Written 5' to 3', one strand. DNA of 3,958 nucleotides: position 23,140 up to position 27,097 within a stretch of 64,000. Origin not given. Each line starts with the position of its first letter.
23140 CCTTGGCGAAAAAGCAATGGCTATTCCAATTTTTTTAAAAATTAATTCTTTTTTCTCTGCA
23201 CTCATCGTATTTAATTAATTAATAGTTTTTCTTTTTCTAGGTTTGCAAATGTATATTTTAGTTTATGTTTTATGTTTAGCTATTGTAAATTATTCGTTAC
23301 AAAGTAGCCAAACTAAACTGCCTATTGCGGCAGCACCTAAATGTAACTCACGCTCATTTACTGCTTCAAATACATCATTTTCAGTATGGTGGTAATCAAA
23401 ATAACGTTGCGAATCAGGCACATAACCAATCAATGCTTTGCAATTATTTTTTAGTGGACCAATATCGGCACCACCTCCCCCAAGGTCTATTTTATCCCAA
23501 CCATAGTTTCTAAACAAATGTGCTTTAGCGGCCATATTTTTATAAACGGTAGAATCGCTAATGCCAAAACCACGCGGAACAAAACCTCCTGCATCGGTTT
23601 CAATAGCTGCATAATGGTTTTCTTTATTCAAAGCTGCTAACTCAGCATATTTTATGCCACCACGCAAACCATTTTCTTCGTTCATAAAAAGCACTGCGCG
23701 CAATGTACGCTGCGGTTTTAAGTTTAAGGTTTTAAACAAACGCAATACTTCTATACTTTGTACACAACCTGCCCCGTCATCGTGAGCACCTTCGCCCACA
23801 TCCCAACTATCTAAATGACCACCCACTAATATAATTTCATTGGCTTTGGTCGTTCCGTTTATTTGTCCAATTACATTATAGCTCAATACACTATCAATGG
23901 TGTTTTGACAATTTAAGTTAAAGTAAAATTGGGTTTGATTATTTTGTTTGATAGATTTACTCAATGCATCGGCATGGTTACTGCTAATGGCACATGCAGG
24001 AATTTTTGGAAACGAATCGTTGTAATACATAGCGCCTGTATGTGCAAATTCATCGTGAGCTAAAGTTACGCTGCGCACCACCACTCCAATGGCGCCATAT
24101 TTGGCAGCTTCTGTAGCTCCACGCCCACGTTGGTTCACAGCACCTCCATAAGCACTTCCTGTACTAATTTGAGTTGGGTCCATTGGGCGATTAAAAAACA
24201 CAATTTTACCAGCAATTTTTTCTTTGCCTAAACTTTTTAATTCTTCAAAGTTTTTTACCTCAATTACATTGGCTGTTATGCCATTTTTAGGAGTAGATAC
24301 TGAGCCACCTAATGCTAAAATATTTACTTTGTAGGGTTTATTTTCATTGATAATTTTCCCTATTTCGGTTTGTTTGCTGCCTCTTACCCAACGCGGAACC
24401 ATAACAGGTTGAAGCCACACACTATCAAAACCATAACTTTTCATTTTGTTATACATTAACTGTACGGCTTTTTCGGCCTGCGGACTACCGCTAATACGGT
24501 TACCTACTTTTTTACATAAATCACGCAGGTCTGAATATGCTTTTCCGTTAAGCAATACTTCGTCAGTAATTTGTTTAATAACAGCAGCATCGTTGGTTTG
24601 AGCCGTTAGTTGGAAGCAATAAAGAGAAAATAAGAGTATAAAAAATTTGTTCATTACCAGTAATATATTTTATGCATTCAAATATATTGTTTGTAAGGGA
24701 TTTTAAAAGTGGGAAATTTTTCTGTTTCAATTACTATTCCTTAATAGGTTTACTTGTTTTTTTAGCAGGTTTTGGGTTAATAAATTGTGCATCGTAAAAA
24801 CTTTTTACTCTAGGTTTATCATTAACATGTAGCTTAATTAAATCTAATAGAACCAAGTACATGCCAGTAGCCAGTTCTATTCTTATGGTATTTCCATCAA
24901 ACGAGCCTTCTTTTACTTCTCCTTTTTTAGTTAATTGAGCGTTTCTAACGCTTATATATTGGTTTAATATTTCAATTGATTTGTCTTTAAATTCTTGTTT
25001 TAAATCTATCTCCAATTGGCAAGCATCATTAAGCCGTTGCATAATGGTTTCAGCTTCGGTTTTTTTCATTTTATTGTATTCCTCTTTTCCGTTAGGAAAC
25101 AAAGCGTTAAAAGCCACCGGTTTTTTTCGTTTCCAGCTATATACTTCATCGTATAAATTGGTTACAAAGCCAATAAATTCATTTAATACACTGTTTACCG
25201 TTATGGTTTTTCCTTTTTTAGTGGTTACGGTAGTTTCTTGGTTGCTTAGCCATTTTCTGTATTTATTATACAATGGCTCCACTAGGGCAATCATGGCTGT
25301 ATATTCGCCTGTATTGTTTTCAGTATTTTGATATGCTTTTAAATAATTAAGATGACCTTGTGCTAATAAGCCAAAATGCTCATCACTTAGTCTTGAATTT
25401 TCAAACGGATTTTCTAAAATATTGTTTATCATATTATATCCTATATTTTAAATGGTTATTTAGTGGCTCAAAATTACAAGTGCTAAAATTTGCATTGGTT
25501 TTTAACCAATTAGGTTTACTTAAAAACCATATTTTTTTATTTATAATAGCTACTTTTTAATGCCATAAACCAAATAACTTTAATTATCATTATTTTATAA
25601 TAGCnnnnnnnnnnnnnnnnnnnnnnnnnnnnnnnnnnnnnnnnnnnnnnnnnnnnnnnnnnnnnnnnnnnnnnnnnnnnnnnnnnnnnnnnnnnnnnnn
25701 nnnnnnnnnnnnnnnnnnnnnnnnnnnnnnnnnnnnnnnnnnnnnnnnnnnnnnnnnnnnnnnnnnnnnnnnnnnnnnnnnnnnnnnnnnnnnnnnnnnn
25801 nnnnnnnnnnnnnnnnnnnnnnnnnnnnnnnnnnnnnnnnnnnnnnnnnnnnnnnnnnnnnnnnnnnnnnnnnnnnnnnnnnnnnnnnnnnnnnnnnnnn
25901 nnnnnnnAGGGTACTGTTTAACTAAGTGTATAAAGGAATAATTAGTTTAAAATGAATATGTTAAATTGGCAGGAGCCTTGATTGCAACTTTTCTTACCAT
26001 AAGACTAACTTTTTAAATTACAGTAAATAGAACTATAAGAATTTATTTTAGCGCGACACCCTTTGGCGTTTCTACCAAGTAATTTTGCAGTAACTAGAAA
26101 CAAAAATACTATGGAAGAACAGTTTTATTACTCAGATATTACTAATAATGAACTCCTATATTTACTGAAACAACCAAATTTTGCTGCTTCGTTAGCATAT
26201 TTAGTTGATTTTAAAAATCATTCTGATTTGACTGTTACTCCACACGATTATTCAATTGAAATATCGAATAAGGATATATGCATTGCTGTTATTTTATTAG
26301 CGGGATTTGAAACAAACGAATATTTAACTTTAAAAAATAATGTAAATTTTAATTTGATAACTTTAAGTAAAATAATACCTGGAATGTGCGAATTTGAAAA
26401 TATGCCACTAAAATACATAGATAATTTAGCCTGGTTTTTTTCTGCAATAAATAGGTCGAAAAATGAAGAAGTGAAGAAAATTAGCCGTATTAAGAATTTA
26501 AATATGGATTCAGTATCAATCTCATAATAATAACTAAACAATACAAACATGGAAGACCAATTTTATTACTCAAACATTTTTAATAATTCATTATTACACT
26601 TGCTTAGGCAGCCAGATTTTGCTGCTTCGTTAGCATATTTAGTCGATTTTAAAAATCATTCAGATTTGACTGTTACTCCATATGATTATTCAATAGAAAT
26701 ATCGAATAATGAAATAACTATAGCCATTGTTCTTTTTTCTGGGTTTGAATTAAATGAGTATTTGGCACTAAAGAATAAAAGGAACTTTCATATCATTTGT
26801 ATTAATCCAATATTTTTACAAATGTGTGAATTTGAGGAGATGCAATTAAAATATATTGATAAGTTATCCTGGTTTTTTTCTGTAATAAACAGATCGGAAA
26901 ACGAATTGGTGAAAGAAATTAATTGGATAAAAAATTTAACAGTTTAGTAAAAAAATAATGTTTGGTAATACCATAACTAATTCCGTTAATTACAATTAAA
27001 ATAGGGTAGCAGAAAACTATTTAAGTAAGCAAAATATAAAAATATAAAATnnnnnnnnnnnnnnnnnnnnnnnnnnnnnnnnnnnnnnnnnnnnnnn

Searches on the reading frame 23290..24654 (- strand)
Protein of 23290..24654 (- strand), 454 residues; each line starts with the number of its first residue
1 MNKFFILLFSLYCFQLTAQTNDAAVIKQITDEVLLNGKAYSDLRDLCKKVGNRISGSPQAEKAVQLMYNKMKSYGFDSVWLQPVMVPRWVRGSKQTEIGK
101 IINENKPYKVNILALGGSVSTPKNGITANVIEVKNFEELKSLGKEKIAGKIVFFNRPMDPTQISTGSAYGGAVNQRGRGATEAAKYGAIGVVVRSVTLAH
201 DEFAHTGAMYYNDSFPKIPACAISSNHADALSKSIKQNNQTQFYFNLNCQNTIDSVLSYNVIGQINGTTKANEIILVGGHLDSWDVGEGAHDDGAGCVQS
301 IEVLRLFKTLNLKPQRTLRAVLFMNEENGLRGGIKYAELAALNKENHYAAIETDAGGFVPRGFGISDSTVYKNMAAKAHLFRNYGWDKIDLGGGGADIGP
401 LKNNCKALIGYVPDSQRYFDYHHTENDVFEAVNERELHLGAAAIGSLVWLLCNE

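Call 58: find_encoding_contigs(protein=window:23290-24654:-, flank=10000, max_places=8)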
Protein window:23290-24654:- (454 aa): 5 contigs read that carry it; 5 places shown.
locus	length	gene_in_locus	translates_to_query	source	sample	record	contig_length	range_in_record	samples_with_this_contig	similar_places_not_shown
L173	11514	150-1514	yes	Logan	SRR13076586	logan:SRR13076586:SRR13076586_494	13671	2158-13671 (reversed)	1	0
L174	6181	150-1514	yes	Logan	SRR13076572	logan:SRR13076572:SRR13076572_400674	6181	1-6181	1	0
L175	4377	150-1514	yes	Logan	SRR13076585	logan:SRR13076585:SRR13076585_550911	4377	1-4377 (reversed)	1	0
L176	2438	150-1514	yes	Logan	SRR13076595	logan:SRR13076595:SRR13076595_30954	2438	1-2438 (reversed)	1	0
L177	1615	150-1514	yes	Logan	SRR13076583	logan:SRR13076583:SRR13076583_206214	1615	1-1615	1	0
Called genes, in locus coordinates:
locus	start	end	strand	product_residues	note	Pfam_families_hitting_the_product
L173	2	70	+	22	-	?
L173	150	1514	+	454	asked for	PF04389:Peptidase_M28, PF01546:Peptidase_M20 (faint)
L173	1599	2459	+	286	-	PF00582:Usp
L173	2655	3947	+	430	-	PF00999:Na_H_Exchanger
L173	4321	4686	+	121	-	-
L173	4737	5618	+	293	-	PF03575:Peptidase_S51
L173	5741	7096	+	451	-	PF00929:RNase_T, PF24348:DUF7508 (faint), PF01541:GIY-YIG, PF27096:UvrC_M (weak)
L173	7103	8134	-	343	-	PF19408:PKD_6, PF13585:CHU_C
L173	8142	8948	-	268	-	-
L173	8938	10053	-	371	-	PF18911:PKD_4, PF00801:PKD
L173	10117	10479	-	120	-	-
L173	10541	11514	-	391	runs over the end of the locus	PF20230:DUF6588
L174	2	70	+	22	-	?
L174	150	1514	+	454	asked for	PF04389:Peptidase_M28, PF01546:Peptidase_M20 (faint)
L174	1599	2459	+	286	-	PF00582:Usp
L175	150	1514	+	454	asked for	PF04389:Peptidase_M28, PF01546:Peptidase_M20 (faint)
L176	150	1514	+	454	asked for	PF04389:Peptidase_M28, PF01546:Peptidase_M20 (faint)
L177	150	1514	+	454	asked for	PF04389:Peptidase_M28, PF01546:Peptidase_M20 (faint)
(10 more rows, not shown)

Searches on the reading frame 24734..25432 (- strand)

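Call 3: search_protein_families(library=pfam, proteins=[window:24734-25432:-], max_evalue=0.1)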
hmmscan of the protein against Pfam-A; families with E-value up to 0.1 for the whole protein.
window:24734-25432:- (232 aa): 0 families

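Call 4: search_protein_families(library=padloc, proteins=[window:24734-25432:-], max_evalue=0.1)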
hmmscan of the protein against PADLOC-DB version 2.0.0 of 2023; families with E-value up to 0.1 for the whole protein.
window:24734-25432:- (232 aa): 1 family
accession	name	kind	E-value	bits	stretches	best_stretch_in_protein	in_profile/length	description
PDLC05005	PDC-S35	-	0.013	13.2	1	91-174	23-106/264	-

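Call 5: search_protein_families(library=ncbifam, proteins=[window:24734-25432:-], max_evalue=0.1)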
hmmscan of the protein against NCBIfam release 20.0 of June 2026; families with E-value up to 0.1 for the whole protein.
window:24734-25432:- (232 aa): 2 families
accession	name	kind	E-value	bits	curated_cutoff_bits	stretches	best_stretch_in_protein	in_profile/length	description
NF009976.0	PRK13441.1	equivalog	0.046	13.5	153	1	35-106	18-90/182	F0F1 ATP synthase subunit delta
TIGR02796.1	tolQ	equivalog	0.098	12.4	221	0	91-157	59-127/216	protein TolQ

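Call 96: search_protein_families(library=phrogs, proteins=[window:24734-25432:-], max_evalue=0.01)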
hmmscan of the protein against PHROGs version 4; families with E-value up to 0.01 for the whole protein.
window:24734-25432:- (232 aa): 1 family
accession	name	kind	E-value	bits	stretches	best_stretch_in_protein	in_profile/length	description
phrog_147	-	transcription regulation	0.0038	18.6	1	10-67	13-71/100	transcriptional regulator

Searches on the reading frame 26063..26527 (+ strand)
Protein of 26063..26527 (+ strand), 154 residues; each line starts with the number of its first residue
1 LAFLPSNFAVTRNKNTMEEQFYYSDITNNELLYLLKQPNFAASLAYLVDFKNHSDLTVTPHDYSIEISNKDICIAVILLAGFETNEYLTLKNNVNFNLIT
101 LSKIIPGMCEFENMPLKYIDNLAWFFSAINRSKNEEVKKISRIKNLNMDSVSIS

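Call 3: search_protein_families(library=pfam, proteins=[window:26063-26527:+], max_evalue=0.1)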
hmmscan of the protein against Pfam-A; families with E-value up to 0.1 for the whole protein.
window:26063-26527:+ (154 aa): 0 families

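Call 4: search_protein_families(library=padloc, proteins=[window:26063-26527:+], max_evalue=0.1)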
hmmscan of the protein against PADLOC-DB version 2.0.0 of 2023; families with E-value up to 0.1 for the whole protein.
window:26063-26527:+ (154 aa): 0 families

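Call 5: search_protein_families(library=ncbifam, proteins=[window:26063-26527:+], max_evalue=0.1)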
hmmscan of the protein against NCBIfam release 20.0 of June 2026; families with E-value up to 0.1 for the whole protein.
window:26063-26527:+ (154 aa): 0 families

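Call 96: search_protein_families(library=phrogs, proteins=[window:26111-26527:+], max_evalue=0.01)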
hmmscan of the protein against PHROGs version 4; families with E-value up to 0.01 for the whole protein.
window:26111-26527:+ (138 aa): 0 families

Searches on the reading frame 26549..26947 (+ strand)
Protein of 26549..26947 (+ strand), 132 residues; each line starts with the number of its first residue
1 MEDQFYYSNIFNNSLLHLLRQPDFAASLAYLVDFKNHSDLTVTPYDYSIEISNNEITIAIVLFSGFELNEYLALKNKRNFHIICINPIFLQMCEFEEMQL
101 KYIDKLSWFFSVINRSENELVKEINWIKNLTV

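Call 3: search_protein_families(library=pfam, proteins=[window:26549-26947:+], max_evalue=0.1)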
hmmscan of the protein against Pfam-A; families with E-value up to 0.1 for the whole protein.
window:26549-26947:+ (132 aa): 1 family
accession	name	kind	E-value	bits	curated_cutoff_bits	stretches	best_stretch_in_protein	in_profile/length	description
PF03709.21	OKR_DC_1_N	-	0.001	19.7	29.3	1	46-125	27-105/111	Orn/Lys/Arg decarboxylase, N-terminal domain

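Call 4: search_protein_families(library=padloc, proteins=[window:26549-26947:+], max_evalue=0.1)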
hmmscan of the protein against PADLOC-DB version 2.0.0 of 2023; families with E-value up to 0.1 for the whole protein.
window:26549-26947:+ (132 aa): 1 family
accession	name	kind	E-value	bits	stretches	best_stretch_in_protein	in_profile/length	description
PDLC02105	Cas6b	-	0.0092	13.8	1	2-82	33-112/237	-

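Call 5: search_protein_families(library=ncbifam, proteins=[window:26549-26947:+], max_evalue=0.1)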
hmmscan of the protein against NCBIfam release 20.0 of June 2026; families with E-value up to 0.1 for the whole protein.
window:26549-26947:+ (132 aa): 0 families

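Call 96: search_protein_families(library=phrogs, proteins=[window:26549-26947:+], max_evalue=0.01)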
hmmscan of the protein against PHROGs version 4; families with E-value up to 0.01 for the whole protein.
window:26549-26947:+ (132 aa): 0 families

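Call 110: search_protein_representatives(protein=window:26549-26947:+)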
Query: 132 residues. Proteins with E-value up to 0.001 (for the whole library): 57; up to 1e-10: 41; up to 1e-30: 1. The best 57 are listed.
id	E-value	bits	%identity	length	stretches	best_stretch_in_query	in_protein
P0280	8.5e-33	129.3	45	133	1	2-131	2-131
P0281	1.8e-29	118.6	51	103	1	23-123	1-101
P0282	1.1e-26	109.5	42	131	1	3-129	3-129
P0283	3.2e-25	104.9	38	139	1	8-131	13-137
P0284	8.5e-25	103.5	41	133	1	5-130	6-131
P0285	4.4e-24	101.2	40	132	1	2-130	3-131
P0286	9.0e-24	100.2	45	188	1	4-130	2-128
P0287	5.2e-23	97.7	39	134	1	4-131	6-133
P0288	7.3e-23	97.2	41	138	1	4-131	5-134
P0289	2.9e-22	95.3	46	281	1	6-123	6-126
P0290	7.0e-22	94.1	42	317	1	4-130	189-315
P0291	1.1e-21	93.4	42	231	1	11-131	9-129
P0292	3.5e-21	91.8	41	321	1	12-131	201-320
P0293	4.2e-21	91.5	43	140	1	5-130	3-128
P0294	8.6e-21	90.5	39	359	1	4-129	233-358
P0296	3.1e-20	88.7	44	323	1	24-131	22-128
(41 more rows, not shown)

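Call 111: search_protein_families(library=pfam, proteins=[P0290, P0294, P0289, P0296, P0291], max_evalue=0.01)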
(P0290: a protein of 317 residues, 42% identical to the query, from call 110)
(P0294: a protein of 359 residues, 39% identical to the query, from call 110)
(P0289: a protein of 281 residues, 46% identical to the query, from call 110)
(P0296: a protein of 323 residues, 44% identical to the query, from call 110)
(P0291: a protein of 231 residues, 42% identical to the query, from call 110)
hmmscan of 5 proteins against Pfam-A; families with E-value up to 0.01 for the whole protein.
P0290 (317 aa): 1 family
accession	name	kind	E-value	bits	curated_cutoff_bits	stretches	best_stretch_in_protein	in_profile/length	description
PF03235.19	GmrSD_N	-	1.8e-07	31.9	33.2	1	23-173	20-154/199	GmrSD restriction endonuclease, N-terminal domain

P0294 (359 aa): 1 family
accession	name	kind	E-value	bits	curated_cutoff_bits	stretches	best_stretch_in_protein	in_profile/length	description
PF00850.24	Hist_deacetyl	-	0.0012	18.6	27.9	1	121-172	198-248/298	Histone deacetylase domain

P0289 (281 aa): 0 families

P0296 (323 aa): 1 family
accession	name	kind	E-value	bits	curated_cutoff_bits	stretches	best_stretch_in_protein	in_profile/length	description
PF12327.13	FtsZ_C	-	2.6e-11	44.1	27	1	225-316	5-94/95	FtsZ family, C-terminal domain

P0291 (231 aa): 0 families
